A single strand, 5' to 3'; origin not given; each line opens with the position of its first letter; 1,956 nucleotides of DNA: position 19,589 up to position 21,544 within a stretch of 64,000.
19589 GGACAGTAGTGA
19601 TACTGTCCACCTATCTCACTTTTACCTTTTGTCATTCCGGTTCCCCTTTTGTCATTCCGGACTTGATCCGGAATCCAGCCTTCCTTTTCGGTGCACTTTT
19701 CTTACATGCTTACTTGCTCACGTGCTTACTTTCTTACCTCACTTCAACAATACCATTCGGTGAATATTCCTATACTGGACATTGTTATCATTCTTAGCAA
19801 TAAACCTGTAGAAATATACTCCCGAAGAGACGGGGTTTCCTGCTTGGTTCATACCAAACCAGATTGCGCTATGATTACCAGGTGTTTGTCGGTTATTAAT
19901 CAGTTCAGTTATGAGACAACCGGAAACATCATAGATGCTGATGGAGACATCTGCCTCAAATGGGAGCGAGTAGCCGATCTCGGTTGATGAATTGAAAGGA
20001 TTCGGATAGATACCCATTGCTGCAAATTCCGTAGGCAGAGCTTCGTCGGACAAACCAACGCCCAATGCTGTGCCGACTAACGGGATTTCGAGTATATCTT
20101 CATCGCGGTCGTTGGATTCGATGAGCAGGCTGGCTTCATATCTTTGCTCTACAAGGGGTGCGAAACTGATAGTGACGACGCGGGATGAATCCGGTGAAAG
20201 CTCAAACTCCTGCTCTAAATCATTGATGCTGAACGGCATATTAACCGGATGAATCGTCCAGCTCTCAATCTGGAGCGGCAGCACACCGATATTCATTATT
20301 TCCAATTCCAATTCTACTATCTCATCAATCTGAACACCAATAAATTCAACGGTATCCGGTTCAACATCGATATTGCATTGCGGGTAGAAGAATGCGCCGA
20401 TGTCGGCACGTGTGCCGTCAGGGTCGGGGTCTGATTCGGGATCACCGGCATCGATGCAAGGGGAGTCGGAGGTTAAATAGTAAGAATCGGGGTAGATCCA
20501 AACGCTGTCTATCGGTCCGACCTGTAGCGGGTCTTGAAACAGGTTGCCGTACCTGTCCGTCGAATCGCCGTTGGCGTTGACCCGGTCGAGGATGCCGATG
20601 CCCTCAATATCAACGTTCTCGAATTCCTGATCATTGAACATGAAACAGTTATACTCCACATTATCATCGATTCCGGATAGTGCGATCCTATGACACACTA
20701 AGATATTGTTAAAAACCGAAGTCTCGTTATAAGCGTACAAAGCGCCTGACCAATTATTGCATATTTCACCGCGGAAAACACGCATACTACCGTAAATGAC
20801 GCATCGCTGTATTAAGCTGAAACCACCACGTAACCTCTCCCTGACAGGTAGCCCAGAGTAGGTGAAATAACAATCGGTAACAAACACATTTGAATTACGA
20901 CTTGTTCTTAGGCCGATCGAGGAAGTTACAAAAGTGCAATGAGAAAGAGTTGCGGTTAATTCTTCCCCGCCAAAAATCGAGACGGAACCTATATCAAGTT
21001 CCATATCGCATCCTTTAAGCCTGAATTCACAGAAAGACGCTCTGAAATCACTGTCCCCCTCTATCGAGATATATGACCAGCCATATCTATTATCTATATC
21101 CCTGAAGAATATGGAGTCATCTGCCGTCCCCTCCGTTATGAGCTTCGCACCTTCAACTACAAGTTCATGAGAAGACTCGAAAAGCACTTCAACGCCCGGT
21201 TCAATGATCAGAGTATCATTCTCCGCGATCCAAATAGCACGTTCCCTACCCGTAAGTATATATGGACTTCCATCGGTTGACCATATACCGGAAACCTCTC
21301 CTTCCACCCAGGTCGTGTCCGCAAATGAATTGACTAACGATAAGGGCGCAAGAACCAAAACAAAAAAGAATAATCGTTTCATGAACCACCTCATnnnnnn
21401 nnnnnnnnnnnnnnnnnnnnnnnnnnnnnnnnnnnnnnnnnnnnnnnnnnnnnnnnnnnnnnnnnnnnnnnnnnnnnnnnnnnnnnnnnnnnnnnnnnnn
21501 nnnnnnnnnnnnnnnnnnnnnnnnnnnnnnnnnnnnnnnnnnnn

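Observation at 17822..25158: Tandem array of four T9SS cargo paralogs with mosaic module sharing (variable beta-helix head, near-identical Ig-like core, swapped CTDs)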

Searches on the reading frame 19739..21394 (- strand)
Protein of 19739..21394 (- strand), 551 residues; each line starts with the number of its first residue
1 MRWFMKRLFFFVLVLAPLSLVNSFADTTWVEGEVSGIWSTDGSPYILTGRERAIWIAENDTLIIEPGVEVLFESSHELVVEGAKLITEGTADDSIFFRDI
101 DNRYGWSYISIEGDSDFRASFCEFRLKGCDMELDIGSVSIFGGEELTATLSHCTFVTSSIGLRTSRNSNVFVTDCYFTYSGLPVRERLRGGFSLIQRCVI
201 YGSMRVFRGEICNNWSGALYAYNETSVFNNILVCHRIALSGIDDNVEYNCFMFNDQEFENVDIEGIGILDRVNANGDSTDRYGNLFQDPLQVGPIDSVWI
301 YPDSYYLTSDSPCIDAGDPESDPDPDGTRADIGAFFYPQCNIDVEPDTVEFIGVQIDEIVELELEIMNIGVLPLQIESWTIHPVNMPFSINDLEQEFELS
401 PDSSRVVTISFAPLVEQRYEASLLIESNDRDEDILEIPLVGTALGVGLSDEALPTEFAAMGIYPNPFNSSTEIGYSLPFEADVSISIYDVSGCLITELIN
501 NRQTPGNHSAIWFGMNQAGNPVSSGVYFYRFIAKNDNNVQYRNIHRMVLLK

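Call 7: search_protein_families(library=pfam, proteins=[window:19739-21394:-], max_evalue=0.1)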
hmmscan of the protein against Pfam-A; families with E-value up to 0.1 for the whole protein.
window:19739-21394:- (551 aa): 8 families
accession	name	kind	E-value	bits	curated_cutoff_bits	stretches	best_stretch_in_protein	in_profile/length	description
PF22544.2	HYDIN_VesB_CFA65-like_Ig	-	3.1e-07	31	25.5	1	342-433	3-92/100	HYDIN/CFA65/VesB-like, Ig-like domain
PF18962.6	Por_Secre_tail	-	2.1e-06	28.3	27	1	462-539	1-70/75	Secretion system C-terminal sorting domain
PF22073.2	Cep192_D4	-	3.8e-06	27.5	35.5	1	342-442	4-110/112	Cep192 domain 4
PF13860.13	FlgD_ig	-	3.3e-05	24.2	27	1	471-529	12-71/79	FlgD Ig-like domain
PF15780.11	ASH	-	0.00014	22.4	27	1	348-429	13-92/98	Abnormal spindle-like microcephaly-assoc'd, ASPM-SPD-2-Hydin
PF13585.12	CHU_C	-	0.0036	17.8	27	1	481-540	27-79/86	CHU_C Type IX secretion signal domain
PF24501.1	Ig_TMEM131L_5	-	0.036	14.3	27.8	1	368-413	1-48/66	TMEM131L fifth Ig-like domain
PF24798.1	Ig-CFAP74_4th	-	0.058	14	28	0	345-428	2-82/95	CFAP74 forth Ig-like domain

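Call 8: search_protein_families(library=ncbifam, proteins=[window:19739-21394:-], max_evalue=0.1)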
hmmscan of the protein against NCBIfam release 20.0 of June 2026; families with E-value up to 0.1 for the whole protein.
window:19739-21394:- (551 aa): 9 families
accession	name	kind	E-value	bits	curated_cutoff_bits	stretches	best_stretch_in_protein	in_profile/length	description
NF033707.1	T9SS_sortase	equivalog_domain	1.1e-07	30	420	1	459-549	998-1094/1095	type IX secretion system sortase PorU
TIGR04183.1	Por_Secre_tail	domain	5.4e-07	29.5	23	1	462-538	1-65/72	T9SS type A sorting domain-containing protein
NF052323.1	T9SSA_dep_M6i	equivalog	2.7e-05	22.3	600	1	463-542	961-1035/1043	T9SS-dependent M6-like inactivated metalloprotease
NF005176.1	PRK06655.1-1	equivalog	0.00032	20.7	230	1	481-536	97-152/197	flagellar hook assembly protein FlgD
NF012200.0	choice_anch_D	domain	0.00058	20.4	45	1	341-432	16-108/108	choice-of-anchor D domain-containing protein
NF052228.1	T9SS_PorZ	equivalog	0.0009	17.8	260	1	456-537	669-745/757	type IX secretion system anionic LPS delivery protein PorZ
NF038113.1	T9SSA_dep_M36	equivalog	0.0014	16.8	885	1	458-503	791-836/869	T9SS-dependent M36 family metallopeptidase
NF009276.0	PRK12633.1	equivalog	0.0036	17.1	383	1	469-539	116-187/234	flagellar basal body rod modification protein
NF041518.1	choice_anch_Q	domain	0.073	13.3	25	0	307-335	19-55/58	choice-of-anchor Q domain-containing protein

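Call 13: find_homologous_proteins(query=window:19739-21394:-)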
Query window:19739-21394:- (551 aa): 512 proteins with E <= 0.001 among 8000 candidates; the best 120 are listed.
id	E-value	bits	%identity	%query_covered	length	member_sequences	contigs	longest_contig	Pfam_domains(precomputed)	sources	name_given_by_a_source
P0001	0.0e+0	1256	100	99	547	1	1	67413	PF22073.3,PF18962.8,PF22544.3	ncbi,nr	ncbi:MAG: T9SS type A sorting domain-containing protein [Candidatus Hatepunaea meridiana]|nr:T9SS ty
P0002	1.1e-136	475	51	92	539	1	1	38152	PF22073.3,PF18962.8,PF22544.3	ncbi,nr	ncbi:MAG: T9SS type A sorting domain-containing protein [Candidatus Hatepunaea meridiana]|nr:T9SS ty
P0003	1.9e-134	467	49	94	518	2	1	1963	PF18962.8,PF13860.13,PF22544.3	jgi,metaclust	metaclust:\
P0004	3.2e-131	457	48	95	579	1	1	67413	PF15780.12,PF18962.8,PF13860.13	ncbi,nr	ncbi:MAG: T9SS type A sorting domain-containing protein [Candidatus Hatepunaea meridiana]|nr:T9SS ty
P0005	2.5e-130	454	49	94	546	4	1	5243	PF22073.3,PF18962.8,PF22544.3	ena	-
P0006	7.4e-126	439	47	96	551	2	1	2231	PF15780.12,PF18962.8,PF13860.13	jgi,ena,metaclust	metaclust:\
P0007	3.0e-120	421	42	98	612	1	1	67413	PF13229.13,PF02415.24,PF18962.8,PF13860.13,PF22544.3,PF05048.20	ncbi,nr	ncbi:MAG: right-handed parallel beta-helix repeat-containing protein [Candidatus Hatepunaea meridian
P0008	1.9e-89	319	39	95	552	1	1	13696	PF13229.13,PF18962.8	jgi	jgi:hypothetical protein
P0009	4.4e-88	314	37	96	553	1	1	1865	PF13229.13,PF15780.12,PF18962.8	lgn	-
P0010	1.1e-87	313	37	98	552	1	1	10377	PF13229.13,PF15780.12,PF18962.8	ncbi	-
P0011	2.0e-86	309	38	91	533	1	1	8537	PF13229.13,PF18962.8,PF22544.3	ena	-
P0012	6.3e-86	307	38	96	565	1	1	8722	PF13229.13,PF18962.8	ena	-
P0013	4.6e-85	304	39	90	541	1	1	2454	PF13229.13,PF18962.8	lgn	-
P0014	3.9e-84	301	37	95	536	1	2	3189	PF22073.3,PF18962.8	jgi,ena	-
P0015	1.1e-83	300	38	95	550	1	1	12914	PF18962.8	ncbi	-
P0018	3.6e-81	292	38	99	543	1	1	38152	PF13229.13,PF18962.8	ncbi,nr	ncbi:MAG: T9SS type A sorting domain-containing protein [Candidatus Hatepunaea meridiana]|nr:T9SS ty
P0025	1.5e-70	256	34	99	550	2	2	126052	PF18962.8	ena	-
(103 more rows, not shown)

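Call 14: find_encoding_contigs(protein=window:19739-21394:-, flank=10000, max_places=10)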
Protein window:19739-21394:- (551 aa): no gene with exactly this product is on record in the collection.

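Call 18: find_encoding_contigs(protein=P0002, flank=10000, max_places=5)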
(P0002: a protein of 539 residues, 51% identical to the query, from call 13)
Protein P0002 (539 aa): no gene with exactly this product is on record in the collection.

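Call 19: find_encoding_contigs(protein=P0006, flank=10000, max_places=5)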
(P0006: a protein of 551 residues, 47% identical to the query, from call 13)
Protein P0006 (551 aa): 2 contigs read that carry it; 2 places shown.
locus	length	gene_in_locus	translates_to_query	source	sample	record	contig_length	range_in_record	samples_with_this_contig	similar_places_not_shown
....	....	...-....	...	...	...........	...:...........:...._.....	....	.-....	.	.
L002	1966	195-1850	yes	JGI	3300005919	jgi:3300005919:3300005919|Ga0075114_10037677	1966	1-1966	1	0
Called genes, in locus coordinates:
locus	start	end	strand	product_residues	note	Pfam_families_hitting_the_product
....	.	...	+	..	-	?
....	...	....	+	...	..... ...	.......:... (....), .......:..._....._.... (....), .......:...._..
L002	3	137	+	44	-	?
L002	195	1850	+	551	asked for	PF15780:ASH (weak), PF18962:Por_Secre_tail (weak), PF13860:FlgD_ig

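Call 20: find_encoding_contigs(protein=P0005, flank=10000, max_places=5)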
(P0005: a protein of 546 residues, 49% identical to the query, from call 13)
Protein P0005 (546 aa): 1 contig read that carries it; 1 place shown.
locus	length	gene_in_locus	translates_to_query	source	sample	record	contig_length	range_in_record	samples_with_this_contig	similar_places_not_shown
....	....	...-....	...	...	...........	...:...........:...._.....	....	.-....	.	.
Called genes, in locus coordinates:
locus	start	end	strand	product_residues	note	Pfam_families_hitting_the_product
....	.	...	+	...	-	?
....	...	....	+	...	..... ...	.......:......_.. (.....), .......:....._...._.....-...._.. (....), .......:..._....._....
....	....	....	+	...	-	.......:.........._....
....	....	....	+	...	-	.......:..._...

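Call 45: predict_structure(alignment_id=A1)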
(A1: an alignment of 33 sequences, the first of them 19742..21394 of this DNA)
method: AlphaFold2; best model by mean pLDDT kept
length: 551 residues; sequences in the alignment: 33
mean_pLDDT: 74.9   pTM: 0.49
mean pLDDT of the five models: 74.9, 73.8, 73.6, 73.5, 73.3
residues with pLDDT >= 90: 177; 70-90: 187; 50-70: 69; < 50: 118
segments of 3 or more residues with pLDDT < 50: 204-219, 240-243, 256-260, 264-267, 269-279, 281-292, 294-304, 307-321, 323-338, 446-468
pLDDT, mean of each block of 10 residues (from residue 1): 77 81 75 96 91 93 97 93 95 91 84 95 81 76 86 85 83 81 69 75 44 34 66 60 58 55 49 45 44 46 47 43 46 44 89 87 90 89 89 88 91 89 89 87 58 39 49 81 93 93 88 87 88 88 81 63
secondary structure, 60 per line:
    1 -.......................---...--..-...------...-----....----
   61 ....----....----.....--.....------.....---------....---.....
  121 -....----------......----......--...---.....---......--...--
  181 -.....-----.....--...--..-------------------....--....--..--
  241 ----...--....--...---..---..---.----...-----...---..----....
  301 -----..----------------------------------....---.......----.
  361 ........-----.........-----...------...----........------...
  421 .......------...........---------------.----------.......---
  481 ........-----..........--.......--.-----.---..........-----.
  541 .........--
elements in order: H2-24 E28-30 E36-38 E45-47 E53-56 E61-64 E69-72 E77-81 E84-88 E95-99 E109-112 E116-120 E122-125 E136-141 E146-151 E154-156 E160-164 E168-173 E176-178 E182-186 E192-196 E199-201 E225-228 E231-234 E245-247 E250-253 E277-279 H297-300 E342-345 E349-355 E360-368 E374-382 E388-390 E397-399 E404-411 E418-427 E434-444 E471-477 E481-488 E494-503 E506-512 E525-534 E540-549

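Call 47: fold_search(model_id=the predicted structure, library=pdb)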
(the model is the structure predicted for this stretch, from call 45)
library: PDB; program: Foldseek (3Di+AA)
matches with E <= 10: 1659; with E <= 0.001: 173
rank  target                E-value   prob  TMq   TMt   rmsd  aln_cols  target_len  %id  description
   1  8jmw_A                1.6e-10  1.00  0.18  0.19  12.1       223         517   12  Fibril form of serine peptidase Vpr (released 2023-12-06)
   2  9ijj_L                6.4e-09  1.00  0.17  0.39  14.3       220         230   20  In situ structure of the central apparatus in mouse sperm axoneme. (released 2025-06-04)
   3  9i25_C                2.0e-08  1.00  0.19  0.34   9.7       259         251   14  WxLIP from Enterococcus faecium locus A bound to long WxL (released 2026-01-28)
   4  7ptb                  4.2e-08  1.00  0.17  0.29  16.2       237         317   13  Crystal structure of the SPD-2 domain of human CEP192 (released 2022-04-06)
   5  9i1y_B                9.7e-08  1.00  0.17  0.30  10.2       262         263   12  WxLIP from Enterococcus faecium (released 2026-01-28)
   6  7sqc_M1               1.0e-07  1.00  0.17  0.17  12.8       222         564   16  Ciliary C1 central pair apparatus isolated from Chlamydomonas reinhardtii (released 2022-04-13)
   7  5ghu                  1.2e-07  1.00  0.18  0.43  12.3       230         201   12  Crystal structure of YadV chaperone at 1.63 Angstrom (released 2017-06-28)
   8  7n6g_3J               1.3e-07  1.00  0.17  0.25  12.5       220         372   17  C1 of central pair (released 2022-05-18)
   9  9ijj_h                1.4e-07  1.00  0.17  0.07  17.7       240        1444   14  In situ structure of the central apparatus in mouse sperm axoneme. (released 2025-06-04)
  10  1xf1_A                1.6e-07  1.00  0.15  0.09  19.2       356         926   11  Structure of C5a peptidase- a key virulence factor from Streptococcus (released 2005-11-22)
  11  7yzx_A                1.6e-07  1.00  0.15  0.10  20.6       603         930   10  ScpA from Streptococcus pyogenes, D783A mutant. (released 2022-08-31)
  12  7sqc_F0               1.6e-07  1.00  0.17  0.30  17.6       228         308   13  Ciliary C1 central pair apparatus isolated from Chlamydomonas reinhardtii (released 2022-04-13)
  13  8bty_A                2.1e-07  1.00  0.15  0.10  20.6       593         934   11  Structure of the active form of ScpB, the C5a-peptidase from Streptococcus agalactiae. (released 2023-11-15)
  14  9ijj_C                2.2e-07  1.00  0.17  0.10  18.1       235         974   14  In situ structure of the central apparatus in mouse sperm axoneme. (released 2025-06-04)
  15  7bj3                  2.4e-07  1.00  0.16  0.10  21.5       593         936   11  ScpA from Streptococcus pyogenes, S512A active site mutant (released 2021-05-12)
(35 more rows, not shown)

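Call 48: search_solved_structures(query=A1, max_evalue=1)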
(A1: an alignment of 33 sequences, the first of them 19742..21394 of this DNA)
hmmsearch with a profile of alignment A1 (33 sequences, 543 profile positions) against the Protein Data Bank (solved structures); distinct sequences matched with E-value up to 1: 26.
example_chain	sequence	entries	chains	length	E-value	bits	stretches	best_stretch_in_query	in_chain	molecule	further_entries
7n6g_1J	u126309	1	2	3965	1.9e-15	59.7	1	348-433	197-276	HYDIN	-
7sqc_F0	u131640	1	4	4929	8.8e-15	57.6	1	348-433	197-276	Hydin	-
7n61_1B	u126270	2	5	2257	1.4e-08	37.1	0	348-425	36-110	FAP65 | Flagellar associated protein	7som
7dmk_A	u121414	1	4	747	1.9e-06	30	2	136-258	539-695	BcAlyPL6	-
7n6g_3H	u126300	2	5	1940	5e-06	28.7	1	351-429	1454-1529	FAP74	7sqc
9ijj_L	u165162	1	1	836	5.5e-06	28.5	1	344-441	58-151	Cilia- and flagella-associated protein 221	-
9ijj_4A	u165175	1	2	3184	1.9e-05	26.7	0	343-428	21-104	Cilia and flagella-associated protein 47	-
9ijj_C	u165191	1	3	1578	0.00077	21.4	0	350-428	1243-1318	Cilia- and flagella-associated protein 74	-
9ijj_h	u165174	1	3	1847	0.0014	20.6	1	357-429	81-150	Cilia- and flagella-associated protein 65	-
7eh9_A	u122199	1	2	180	0.0035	19.3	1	476-531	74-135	Basal-body rod modification protein FlgD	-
7bhq_A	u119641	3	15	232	0.0055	18.6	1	476-531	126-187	Basal-body rod modification protein FlgD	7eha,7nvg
8glj_D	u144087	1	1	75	0.013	17.4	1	464-540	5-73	Por secretion system C-terminal sorting domain-containing protein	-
5uyt_A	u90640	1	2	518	0.018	16.9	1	460-531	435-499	Ice-binding protein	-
8glk_D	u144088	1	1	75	0.025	16.5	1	464-540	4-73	Endonuclease I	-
2qsv_A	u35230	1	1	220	0.032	16.1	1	358-442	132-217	Uncharacterized protein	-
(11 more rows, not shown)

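Call 51: find_encoding_contigs(protein=P0018, flank=10000, max_places=5)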
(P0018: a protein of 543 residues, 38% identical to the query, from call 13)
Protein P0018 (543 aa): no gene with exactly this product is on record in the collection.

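Call 52: list_cluster_members(proteins=[P0002, P0006, P0005, P0018, P0003])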
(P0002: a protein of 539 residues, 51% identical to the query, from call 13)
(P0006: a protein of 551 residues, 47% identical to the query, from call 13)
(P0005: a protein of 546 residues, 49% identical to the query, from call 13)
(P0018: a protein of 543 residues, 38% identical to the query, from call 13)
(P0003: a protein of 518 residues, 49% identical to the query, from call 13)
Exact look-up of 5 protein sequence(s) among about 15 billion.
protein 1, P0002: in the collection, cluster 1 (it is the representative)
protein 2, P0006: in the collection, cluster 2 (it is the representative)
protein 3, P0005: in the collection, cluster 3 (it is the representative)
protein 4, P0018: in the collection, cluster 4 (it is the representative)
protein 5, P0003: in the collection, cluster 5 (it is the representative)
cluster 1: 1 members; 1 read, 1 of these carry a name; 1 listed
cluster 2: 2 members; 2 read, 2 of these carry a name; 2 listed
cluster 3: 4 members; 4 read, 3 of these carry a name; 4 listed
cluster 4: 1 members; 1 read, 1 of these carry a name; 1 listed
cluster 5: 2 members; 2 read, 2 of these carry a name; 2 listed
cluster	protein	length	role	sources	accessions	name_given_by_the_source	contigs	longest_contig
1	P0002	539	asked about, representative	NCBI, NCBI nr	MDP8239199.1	MAG: T9SS type A sorting domain-containing protein [Candidatus Hatepunaea meridiana] | T9SS type A sorting domain-containing protein [Candidatus Hatepunaea meridiana]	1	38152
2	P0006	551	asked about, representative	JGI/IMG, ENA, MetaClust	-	\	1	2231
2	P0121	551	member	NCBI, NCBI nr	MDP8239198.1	MAG: FlgD immunoglobulin-like domain containing protein [Candidatus Hatepunaea meridiana] | FlgD immunoglobulin-like domain containing protein [Candidatus Hatepunaea meridiana]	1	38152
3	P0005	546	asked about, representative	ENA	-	-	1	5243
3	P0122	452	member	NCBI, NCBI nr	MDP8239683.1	MAG: hypothetical protein P9X24_11390, partial [Candidatus Hatepunaea meridiana] | hypothetical protein [Candidatus Hatepunaea meridiana]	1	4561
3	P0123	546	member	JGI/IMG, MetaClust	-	\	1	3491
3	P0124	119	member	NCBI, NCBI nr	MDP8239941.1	MAG: T9SS type A sorting domain-containing protein, partial [Candidatus Hatepunaea ... | T9SS type A sorting domain-containing protein [Candidatus Hatepunaea meridiana]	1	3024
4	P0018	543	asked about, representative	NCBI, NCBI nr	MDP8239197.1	MAG: T9SS type A sorting domain-containing protein [Candidatus Hatepunaea meridiana] | T9SS type A sorting domain-containing protein [Candidatus Hatepunaea meridiana]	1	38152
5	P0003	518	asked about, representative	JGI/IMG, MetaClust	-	\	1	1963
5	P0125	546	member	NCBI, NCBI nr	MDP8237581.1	MAG: FlgD immunoglobulin-like domain containing protein [Candidatus Hatepunaea meridiana] | FlgD immunoglobulin-like domain containing protein [Candidatus Hatepunaea meridiana]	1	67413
